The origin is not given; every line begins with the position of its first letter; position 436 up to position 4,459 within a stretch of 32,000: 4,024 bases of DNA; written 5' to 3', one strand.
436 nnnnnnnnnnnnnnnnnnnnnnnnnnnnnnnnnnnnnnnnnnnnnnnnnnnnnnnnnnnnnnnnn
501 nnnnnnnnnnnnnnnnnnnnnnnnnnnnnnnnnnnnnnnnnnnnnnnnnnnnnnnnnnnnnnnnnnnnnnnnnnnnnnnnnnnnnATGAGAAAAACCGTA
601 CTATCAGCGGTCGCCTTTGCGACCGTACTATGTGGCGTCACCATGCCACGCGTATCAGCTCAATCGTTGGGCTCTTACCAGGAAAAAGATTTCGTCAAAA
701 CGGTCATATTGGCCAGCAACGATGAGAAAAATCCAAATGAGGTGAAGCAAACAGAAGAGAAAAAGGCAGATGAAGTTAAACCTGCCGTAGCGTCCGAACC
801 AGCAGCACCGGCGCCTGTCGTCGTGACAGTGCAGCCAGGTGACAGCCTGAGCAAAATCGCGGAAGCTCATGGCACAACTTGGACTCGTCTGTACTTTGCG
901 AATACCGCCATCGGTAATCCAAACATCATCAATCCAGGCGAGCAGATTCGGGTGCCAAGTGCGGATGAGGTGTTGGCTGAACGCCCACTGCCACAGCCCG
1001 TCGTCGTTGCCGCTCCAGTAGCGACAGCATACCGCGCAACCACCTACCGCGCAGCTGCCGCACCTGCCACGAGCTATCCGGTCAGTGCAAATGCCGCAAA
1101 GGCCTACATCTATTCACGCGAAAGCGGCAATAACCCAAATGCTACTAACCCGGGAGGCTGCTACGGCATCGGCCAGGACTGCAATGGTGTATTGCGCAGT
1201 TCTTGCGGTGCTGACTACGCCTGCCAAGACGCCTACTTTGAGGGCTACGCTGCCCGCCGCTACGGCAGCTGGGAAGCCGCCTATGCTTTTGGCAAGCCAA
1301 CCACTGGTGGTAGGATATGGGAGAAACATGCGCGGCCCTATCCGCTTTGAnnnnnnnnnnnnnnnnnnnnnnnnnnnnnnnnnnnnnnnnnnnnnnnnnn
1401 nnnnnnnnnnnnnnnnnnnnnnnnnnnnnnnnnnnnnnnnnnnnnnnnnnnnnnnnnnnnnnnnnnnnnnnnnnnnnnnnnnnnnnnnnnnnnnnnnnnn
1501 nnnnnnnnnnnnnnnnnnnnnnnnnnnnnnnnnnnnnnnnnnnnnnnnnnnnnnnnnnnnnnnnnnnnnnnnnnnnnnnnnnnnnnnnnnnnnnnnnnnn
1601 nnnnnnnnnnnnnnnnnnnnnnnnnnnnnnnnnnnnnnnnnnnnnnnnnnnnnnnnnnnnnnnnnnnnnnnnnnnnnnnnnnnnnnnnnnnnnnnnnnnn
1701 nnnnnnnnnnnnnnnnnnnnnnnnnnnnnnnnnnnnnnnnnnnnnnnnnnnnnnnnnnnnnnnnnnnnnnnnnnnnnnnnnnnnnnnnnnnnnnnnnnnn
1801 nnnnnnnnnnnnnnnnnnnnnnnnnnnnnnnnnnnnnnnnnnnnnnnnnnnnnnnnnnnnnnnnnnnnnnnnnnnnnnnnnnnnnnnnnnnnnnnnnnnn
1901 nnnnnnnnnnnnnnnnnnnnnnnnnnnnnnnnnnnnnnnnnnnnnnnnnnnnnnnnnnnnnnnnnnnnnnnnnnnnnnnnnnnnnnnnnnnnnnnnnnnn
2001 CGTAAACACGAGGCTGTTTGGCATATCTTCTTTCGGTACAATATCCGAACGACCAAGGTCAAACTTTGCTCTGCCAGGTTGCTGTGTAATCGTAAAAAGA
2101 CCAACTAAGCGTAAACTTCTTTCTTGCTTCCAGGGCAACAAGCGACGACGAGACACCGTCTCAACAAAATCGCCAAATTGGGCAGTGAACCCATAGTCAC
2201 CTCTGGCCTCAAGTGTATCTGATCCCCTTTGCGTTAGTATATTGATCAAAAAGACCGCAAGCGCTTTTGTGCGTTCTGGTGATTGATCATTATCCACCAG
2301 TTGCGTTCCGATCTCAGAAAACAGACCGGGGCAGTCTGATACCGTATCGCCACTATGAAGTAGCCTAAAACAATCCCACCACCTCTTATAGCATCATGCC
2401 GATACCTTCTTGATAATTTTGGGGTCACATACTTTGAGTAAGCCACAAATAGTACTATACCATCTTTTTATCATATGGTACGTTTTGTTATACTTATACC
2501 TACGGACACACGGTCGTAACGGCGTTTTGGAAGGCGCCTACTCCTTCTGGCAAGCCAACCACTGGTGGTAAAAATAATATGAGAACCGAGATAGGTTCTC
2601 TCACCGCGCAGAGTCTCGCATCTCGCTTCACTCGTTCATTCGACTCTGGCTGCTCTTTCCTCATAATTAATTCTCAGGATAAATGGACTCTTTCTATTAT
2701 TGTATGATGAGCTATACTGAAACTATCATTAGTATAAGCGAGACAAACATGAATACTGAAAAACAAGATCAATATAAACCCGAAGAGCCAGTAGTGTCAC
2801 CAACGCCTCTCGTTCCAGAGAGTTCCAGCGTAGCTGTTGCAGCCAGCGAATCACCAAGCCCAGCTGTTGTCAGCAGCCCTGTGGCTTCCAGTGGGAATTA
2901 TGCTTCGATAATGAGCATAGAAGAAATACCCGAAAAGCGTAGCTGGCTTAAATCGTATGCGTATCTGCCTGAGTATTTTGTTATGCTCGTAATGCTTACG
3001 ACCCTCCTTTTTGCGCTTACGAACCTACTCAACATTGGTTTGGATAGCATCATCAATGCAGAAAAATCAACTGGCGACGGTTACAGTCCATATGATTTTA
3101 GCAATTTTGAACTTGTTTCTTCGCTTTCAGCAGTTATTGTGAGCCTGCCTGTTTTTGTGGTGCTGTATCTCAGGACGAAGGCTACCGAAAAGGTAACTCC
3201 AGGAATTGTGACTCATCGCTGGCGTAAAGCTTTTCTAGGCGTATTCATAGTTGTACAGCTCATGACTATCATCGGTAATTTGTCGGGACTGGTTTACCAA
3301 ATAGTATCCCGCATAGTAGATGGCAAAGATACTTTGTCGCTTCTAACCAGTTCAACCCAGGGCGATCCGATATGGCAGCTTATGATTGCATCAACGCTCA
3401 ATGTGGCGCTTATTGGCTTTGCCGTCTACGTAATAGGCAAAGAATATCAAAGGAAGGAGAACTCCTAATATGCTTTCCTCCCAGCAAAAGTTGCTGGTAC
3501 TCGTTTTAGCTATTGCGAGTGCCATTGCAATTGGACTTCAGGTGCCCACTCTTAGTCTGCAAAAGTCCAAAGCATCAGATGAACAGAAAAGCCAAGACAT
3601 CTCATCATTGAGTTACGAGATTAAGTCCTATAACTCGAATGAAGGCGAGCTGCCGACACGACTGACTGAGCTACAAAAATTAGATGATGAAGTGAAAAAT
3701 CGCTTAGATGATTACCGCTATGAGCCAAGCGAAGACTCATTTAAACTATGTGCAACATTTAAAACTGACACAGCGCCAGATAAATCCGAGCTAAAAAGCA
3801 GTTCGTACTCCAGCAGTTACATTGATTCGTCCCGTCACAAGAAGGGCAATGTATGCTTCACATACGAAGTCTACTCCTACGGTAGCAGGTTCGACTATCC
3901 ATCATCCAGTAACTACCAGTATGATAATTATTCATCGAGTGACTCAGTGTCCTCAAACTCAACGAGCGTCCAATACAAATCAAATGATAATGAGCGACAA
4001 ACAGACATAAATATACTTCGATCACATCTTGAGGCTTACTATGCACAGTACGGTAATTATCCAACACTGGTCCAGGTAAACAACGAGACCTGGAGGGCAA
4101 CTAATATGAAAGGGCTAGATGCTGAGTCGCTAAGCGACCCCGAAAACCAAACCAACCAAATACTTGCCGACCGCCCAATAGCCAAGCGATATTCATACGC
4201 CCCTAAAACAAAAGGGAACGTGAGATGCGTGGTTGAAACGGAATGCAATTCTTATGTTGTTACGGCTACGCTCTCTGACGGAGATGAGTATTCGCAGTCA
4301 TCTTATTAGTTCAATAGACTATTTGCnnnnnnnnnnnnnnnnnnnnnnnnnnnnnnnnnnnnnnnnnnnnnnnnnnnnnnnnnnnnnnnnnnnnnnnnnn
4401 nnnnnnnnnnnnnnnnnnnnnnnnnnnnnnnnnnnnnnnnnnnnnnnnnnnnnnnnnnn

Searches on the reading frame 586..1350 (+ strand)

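Call 79: search_protein_families(library=pfam, proteins=[window:586-1350:+], max_evalue=0.001)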
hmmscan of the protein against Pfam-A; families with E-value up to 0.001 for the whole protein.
window:586-1350:+ (254 aa): 1 family
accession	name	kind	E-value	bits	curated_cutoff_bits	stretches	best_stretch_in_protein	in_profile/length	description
PF01476.26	LysM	-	2.4e-11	43.9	20.9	1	81-124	2-43/43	LysM domain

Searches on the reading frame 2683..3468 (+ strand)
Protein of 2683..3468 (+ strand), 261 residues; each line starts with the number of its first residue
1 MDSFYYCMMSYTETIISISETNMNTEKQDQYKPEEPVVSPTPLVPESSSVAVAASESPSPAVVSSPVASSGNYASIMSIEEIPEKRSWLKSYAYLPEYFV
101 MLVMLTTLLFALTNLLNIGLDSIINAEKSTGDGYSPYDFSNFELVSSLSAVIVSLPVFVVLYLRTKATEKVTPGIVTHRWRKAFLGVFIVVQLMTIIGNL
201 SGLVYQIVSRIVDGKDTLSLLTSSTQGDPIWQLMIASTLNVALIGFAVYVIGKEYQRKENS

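Call 79: search_protein_families(library=pfam, proteins=[window:2683-3468:+], max_evalue=0.001)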
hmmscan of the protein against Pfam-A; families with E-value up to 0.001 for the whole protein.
window:2683-3468:+ (261 aa): 1 family
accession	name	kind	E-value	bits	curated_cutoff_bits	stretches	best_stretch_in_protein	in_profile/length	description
PF18920.5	DUF5671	-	5.1e-11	43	28.4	1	97-213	4-111/132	Domain of unknown function (DUF5671)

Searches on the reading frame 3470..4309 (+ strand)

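Call 79: search_protein_families(library=pfam, proteins=[window:3470-4309:+], max_evalue=0.001)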
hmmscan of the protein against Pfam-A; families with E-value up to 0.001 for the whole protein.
window:3470-4309:+ (279 aa): 1 family
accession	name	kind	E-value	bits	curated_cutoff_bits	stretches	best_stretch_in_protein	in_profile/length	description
PF08334.16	T2SSG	-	9.7e-05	22.8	21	0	168-205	6-43/108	Type II secretion system (T2SS), protein G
